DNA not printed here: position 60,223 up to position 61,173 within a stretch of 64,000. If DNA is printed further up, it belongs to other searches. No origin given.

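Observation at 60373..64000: Tight minus-strand operon of three unknown proteins, with a duplicated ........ C-terminal domain, next to zauP-zapA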

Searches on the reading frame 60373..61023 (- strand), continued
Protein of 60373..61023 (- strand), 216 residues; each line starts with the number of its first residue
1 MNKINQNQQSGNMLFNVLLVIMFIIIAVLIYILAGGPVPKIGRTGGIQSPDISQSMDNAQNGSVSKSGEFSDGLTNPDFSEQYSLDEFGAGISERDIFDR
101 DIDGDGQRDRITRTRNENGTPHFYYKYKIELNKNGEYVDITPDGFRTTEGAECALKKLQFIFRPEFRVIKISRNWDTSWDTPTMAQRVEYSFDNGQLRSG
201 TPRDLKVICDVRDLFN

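Call 103: find_encoding_contigs(protein=P0500, flank=3000, max_places=2)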
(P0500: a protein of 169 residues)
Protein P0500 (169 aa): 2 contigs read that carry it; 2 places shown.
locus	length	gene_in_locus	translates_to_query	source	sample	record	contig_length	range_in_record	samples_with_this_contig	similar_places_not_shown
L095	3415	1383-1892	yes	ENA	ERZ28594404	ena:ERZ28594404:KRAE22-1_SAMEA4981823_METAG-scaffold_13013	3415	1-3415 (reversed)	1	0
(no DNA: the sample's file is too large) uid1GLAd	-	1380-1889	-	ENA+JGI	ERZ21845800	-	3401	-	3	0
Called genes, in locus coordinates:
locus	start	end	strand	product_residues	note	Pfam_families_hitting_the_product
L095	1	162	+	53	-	?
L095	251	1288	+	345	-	PF13252:Phage_capsid_3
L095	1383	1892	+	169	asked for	PF21955:CarG-like (weak)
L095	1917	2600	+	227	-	-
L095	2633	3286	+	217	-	PF22322:DUF6973 (weak), PF04233:Phage_Mu_F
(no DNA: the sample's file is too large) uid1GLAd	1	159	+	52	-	?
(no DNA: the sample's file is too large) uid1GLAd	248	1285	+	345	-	PF13252:Phage_capsid_3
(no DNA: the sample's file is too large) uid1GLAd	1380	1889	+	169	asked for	PF21955:CarG-like (weak)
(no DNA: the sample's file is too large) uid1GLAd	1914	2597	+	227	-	-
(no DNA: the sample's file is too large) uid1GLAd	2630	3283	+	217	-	PF22322:DUF6973 (weak), PF04233:Phage_Mu_F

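Call 104: find_encoding_contigs(protein=P0496, flank=3000, max_places=2)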
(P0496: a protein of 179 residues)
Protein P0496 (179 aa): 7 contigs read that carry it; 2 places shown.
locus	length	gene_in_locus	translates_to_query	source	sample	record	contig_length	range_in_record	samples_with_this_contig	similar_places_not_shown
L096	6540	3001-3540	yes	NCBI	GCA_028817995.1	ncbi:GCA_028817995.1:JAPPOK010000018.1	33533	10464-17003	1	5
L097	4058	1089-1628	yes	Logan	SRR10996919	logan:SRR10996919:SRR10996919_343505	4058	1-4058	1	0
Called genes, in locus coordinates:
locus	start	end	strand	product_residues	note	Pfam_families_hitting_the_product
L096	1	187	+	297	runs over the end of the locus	PF02899:Phage_int_SAM_1, PF00589:Phage_integrase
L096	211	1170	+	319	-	PF03255:ACCA, PF01039:Carboxyl_trans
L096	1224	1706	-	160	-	PF01575:MaoC_dehydratas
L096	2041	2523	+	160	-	-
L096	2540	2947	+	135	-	-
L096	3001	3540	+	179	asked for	PF21955:CarG-like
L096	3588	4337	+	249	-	PF04233:Phage_Mu_F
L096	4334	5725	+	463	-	PF03237:Terminase_6N, PF17289:Terminase_6C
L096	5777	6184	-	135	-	-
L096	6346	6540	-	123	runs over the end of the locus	-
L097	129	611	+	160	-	-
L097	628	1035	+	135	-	-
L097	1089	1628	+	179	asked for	PF21955:CarG-like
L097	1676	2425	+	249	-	PF04233:Phage_Mu_F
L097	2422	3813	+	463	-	PF03237:Terminase_6N, PF17289:Terminase_6C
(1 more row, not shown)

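Call 105: find_encoding_contigs(protein=P0430, flank=3000, max_places=2)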
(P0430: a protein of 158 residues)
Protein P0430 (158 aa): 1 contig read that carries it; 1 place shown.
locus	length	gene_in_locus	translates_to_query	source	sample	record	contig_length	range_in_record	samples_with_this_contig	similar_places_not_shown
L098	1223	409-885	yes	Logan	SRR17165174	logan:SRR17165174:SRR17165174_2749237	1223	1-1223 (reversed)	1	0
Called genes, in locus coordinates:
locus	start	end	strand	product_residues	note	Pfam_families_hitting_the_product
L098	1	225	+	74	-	?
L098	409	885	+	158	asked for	PF21955:CarG-like (weak)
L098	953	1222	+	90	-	?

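Call 111: search_protein_families(library=padloc, proteins=[window:60373-61023:-], max_evalue=0.01)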
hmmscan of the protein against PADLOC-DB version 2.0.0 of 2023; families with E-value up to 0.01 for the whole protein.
window:60373-61023:- (216 aa): 0 families

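Call 114: fold_search(model_id=the predicted structure, library=pdb)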
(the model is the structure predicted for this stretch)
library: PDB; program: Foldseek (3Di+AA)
matches with E <= 10: 503; with E <= 0.001: 0
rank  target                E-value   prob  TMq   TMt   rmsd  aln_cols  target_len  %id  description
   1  7q3e_A                1.3e-01  0.97  0.29  0.13   6.9       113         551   10  Structure of the mouse CPLANE-RSG1 complex (released 2022-04-06)
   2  8u17_B                1.7e-01  0.57  0.24  0.08  15.3       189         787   10  The ternary complex structure of DDB1-CRBN-SALL4(ZF1,2)-long bound to Pomalidomide (released 2023-12-27)
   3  4cag                  3.1e-01  0.23  0.23  0.12   9.2       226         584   11  Bacillus licheniformis Rhamnogalacturonan Lyase PL11 (released 2014-10-15)
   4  6q0w_A                3.6e-01  0.38  0.24  0.08  14.7       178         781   11  Structure of DDB1-DDA1-DCAF15 complex bound to Indisulam and RBM39 (released 2019-11-13)
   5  6h0g_A                3.8e-01  0.30  0.24  0.08  16.3       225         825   10  Structure of the DDB1-CRBN-pomalidomide complex bound to ZNF692(ZF4) (released 2018-11-07)
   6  8p8w_D                4.0e-01  0.08  0.15  0.18  15.1       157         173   10  Mycoplasma pneumoniae di-ribosome in chloramphenicol-treated cells (following 70S) (released 2024-11-20)
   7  3od9_A                5.5e-01  0.51  0.28  0.42   6.1       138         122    9  Crystal structure of PliI-Ah, periplasmic lysozyme inhibitor of I-type lysozyme from Aeromonas hydrophyla (released 2010-12-22)
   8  7ena_p                6.1e-01  0.33  0.25  0.15   8.7       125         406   14  TFIID-based PIC-Mediator holo-complex in pre-assembled state (pre-hPIC-MED) (released 2021-05-26)
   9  4ojd_H                6.1e-01  0.06  0.14  0.08  29.3       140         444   12  Crystal structure of a C-terminally truncated trimeric ectodomain of the C. elegans fusion protein EFF-1 G260A/D321E/D (released 2014-05-14)
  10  9sai_A                6.5e-01  0.23  0.22  0.07  17.8       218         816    7  Ternary PROTAC-mediated complex consisting of Cereblon, DDB1 and BRD4-BD1, non-covalently linked by JQ1-AcN (released 2025-10-29)
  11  8uy6_B                6.5e-01  0.07  0.14  0.20  17.0       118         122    6  Aquaporin Z with ALFA tag and bound to nanobody (released 2024-09-25)
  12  7ukn_A                7.2e-01  0.51  0.26  0.07   6.0       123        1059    7  Crystal Structure of DDB1 in Complex with the H-Box Motif of pUL145 (released 2022-08-10)
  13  7b26_C                7.2e-01  0.08  0.15  0.19  14.3       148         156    9  CirpA1 in complex with pseudo-monomeric Properdin lacking TSR2-3 (released 2021-12-08)
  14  9dww_D                8.0e-01  0.33  0.25  0.09  11.2       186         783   10  Ternary complex of CRBN-DDB1-PDE6D with FPFT-2216 (released 2025-08-06)
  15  8g66_A                8.0e-01  0.30  0.24  0.08  14.8       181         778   12  Structure with SJ3149 (released 2023-12-13)
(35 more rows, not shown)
